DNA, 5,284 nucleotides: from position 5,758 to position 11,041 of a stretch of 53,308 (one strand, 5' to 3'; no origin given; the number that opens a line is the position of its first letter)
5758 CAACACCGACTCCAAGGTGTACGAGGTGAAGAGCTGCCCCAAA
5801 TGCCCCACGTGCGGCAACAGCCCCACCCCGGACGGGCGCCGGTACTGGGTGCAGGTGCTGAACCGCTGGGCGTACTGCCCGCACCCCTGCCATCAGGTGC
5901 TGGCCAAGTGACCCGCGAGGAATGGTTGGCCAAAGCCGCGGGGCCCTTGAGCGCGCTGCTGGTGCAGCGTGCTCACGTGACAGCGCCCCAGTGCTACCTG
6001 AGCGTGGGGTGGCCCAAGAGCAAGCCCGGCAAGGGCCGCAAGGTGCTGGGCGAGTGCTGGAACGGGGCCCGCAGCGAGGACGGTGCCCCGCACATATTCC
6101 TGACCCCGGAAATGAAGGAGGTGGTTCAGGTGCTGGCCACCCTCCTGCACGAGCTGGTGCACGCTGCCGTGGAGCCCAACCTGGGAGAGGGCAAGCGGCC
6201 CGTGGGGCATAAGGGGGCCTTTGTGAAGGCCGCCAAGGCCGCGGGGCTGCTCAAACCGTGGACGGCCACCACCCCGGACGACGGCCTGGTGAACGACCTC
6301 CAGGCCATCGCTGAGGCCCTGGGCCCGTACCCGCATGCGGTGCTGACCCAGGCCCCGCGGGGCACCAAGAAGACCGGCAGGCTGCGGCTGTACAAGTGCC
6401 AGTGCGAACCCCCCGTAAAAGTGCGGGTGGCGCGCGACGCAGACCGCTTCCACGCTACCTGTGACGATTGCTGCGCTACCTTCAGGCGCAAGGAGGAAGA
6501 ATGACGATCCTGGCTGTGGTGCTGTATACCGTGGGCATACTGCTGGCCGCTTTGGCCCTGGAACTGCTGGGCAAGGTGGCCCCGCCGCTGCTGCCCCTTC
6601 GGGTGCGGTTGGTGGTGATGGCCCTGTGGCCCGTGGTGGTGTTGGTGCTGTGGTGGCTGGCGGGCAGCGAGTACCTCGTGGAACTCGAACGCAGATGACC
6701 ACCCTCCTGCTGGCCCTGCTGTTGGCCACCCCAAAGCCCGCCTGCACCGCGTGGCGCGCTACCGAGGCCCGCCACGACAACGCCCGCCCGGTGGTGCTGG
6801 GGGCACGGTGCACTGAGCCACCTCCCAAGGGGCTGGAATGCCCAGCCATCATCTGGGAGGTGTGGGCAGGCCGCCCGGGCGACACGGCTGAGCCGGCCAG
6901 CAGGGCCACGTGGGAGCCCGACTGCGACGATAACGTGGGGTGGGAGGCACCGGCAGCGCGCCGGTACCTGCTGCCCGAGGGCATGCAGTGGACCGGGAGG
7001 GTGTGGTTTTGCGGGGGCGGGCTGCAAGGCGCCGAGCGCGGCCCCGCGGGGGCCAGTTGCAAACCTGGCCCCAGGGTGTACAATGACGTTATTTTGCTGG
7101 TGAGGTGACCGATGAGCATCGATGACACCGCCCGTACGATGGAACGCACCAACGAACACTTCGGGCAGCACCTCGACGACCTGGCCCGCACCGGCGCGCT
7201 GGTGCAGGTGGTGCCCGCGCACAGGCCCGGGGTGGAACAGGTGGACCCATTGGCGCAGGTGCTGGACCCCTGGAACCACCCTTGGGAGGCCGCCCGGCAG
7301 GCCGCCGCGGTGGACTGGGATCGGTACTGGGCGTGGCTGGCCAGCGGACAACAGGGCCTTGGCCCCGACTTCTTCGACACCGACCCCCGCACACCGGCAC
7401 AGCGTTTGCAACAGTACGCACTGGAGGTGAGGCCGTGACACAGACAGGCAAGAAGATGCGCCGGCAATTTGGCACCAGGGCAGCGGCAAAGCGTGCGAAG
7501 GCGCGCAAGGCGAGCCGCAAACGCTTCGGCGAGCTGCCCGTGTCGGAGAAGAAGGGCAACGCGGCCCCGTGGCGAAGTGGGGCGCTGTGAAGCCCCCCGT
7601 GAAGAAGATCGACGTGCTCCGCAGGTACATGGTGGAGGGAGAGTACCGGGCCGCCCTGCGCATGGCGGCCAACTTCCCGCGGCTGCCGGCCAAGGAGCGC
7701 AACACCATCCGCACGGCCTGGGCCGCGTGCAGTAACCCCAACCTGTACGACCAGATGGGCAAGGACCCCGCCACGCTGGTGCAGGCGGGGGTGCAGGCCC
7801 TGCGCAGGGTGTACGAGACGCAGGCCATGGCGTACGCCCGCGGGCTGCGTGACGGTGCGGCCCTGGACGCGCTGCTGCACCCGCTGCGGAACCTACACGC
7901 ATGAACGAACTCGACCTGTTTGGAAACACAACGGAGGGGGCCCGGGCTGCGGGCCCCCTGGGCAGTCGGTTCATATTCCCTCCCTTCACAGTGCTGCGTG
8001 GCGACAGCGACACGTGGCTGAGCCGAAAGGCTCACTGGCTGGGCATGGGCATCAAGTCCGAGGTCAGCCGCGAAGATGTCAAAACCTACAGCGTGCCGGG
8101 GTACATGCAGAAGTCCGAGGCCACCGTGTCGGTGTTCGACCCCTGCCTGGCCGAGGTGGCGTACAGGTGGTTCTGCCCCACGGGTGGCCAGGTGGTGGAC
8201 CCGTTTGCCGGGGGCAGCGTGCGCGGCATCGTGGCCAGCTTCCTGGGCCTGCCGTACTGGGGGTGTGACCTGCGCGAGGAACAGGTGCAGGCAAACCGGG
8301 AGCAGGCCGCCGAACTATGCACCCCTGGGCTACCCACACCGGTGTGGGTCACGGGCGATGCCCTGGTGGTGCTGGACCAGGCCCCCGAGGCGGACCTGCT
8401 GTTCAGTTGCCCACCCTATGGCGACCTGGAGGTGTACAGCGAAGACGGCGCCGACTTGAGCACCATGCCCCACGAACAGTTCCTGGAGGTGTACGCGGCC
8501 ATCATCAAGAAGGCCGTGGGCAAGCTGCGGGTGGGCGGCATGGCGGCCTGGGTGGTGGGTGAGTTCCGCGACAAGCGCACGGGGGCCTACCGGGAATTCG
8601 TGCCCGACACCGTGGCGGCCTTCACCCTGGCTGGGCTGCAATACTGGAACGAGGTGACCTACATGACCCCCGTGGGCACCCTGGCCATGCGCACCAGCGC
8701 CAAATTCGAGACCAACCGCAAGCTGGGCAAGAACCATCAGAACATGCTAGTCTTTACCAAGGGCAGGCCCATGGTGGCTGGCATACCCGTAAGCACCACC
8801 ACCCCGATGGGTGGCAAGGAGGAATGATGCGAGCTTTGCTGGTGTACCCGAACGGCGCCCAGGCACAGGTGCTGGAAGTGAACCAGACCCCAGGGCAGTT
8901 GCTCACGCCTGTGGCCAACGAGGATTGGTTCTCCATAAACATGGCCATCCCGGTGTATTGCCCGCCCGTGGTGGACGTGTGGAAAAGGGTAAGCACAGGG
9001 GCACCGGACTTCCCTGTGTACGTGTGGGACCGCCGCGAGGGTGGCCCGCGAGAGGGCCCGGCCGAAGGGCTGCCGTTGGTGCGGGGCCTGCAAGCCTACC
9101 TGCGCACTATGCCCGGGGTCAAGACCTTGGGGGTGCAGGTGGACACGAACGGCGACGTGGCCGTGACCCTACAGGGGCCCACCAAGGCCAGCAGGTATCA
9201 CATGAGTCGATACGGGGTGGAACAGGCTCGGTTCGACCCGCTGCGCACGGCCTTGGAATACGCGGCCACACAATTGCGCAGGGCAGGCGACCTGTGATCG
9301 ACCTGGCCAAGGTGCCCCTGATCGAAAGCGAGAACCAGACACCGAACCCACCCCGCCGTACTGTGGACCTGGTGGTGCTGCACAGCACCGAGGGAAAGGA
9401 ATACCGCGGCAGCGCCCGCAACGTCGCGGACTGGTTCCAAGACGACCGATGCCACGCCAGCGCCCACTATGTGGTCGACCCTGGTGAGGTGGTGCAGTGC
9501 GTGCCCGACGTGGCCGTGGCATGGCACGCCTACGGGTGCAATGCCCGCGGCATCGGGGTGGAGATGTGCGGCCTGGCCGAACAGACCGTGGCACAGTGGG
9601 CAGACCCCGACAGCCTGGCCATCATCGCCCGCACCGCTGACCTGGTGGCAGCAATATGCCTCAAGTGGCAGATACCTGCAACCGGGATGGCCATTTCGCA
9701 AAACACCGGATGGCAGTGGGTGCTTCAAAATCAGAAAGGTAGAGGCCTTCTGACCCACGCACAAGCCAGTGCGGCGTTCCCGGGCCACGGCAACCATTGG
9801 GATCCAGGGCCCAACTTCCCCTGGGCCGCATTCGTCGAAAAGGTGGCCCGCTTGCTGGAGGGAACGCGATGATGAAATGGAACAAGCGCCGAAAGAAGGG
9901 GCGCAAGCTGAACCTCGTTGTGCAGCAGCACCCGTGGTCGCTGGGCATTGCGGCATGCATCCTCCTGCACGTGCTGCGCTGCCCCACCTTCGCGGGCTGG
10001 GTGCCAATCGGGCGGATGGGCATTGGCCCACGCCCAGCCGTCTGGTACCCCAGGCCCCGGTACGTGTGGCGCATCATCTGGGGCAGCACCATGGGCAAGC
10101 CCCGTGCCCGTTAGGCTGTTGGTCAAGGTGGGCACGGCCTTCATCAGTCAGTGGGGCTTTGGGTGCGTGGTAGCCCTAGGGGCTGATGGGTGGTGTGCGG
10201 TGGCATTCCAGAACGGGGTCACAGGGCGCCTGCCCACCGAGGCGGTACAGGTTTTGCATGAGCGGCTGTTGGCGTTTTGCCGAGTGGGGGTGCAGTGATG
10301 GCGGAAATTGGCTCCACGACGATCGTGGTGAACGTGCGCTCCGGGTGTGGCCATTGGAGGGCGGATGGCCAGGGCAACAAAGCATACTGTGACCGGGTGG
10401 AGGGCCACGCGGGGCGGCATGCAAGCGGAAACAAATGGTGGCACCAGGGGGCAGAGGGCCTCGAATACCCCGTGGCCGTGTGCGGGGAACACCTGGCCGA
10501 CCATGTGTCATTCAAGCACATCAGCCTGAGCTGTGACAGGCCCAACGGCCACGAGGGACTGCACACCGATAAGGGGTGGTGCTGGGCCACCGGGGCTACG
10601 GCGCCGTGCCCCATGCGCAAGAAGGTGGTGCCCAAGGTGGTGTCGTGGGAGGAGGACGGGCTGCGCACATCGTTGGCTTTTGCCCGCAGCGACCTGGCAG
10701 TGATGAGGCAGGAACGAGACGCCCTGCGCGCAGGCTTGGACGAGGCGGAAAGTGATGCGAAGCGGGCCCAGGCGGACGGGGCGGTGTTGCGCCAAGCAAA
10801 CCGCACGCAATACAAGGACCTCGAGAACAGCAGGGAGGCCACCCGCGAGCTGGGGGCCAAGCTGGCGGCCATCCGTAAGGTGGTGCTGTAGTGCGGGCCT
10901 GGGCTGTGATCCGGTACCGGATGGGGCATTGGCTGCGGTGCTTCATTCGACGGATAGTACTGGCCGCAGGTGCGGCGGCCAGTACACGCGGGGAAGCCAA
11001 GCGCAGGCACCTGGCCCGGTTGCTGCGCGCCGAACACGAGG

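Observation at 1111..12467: Family of seven sigma54-type (-24/-12) promoter motifs in a phage genome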

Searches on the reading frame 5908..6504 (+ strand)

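Call 23: search_protein_families(library=pfam, proteins=[window:5908-6504:+], max_evalue=0.05)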
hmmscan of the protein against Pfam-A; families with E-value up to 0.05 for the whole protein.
window:5908-6504:+ (198 aa): 0 families

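Call 24: search_protein_families(library=phrogs, proteins=[window:5908-6504:+], max_evalue=0.01)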
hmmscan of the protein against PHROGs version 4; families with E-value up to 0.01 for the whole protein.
window:5908-6504:+ (198 aa): 1 family
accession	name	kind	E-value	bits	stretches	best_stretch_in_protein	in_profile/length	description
phrog_6361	-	unknown function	7.2e-33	115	1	1-195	6-202/203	-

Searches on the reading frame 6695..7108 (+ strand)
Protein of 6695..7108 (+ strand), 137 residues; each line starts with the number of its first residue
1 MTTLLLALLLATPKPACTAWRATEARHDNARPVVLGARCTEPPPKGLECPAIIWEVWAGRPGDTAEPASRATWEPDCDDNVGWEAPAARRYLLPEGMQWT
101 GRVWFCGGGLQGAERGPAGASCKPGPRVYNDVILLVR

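Call 56: search_protein_families(library=phrogs, proteins=[window:6695-7108:+], max_evalue=0.01)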
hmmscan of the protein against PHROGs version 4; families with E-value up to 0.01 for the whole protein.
window:6695-7108:+ (137 aa): 0 families

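Call 98: search_protein_families(library=pfam, proteins=[window:6695-7108:+], max_evalue=1)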
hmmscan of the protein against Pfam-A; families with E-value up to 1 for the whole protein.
window:6695-7108:+ (137 aa): 0 families

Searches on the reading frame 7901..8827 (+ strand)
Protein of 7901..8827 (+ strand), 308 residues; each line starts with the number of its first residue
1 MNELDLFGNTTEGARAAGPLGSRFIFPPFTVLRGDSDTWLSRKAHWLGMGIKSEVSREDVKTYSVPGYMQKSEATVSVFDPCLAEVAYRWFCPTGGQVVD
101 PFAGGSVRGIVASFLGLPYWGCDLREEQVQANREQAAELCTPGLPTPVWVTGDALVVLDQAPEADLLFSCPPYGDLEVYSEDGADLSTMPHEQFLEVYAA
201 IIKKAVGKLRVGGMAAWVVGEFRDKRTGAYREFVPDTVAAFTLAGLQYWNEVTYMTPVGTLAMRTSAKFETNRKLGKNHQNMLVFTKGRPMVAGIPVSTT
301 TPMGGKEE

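Call 7: search_protein_families(library=pfam, proteins=[window:7901-8827:+], max_evalue=0.01)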
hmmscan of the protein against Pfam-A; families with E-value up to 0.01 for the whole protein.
window:7901-8827:+ (308 aa): 1 family
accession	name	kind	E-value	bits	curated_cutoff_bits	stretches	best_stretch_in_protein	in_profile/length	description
PF01555.25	N6_N4_Mtase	-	1.9e-06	28.4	26.7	0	91-131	178-218/221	DNA methylase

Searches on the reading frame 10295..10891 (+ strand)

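Call 56: search_protein_families(library=phrogs, proteins=[window:10295-10891:+], max_evalue=0.01)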
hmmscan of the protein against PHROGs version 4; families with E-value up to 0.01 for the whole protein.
window:10295-10891:+ (198 aa): 1 family
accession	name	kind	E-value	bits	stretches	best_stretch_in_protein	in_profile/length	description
phrog_5050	-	unknown function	0.0072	17.6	0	122-182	20-81/132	-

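Call 98: search_protein_families(library=pfam, proteins=[window:10295-10891:+], max_evalue=1)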
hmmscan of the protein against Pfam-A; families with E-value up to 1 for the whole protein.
window:10295-10891:+ (198 aa): 0 families
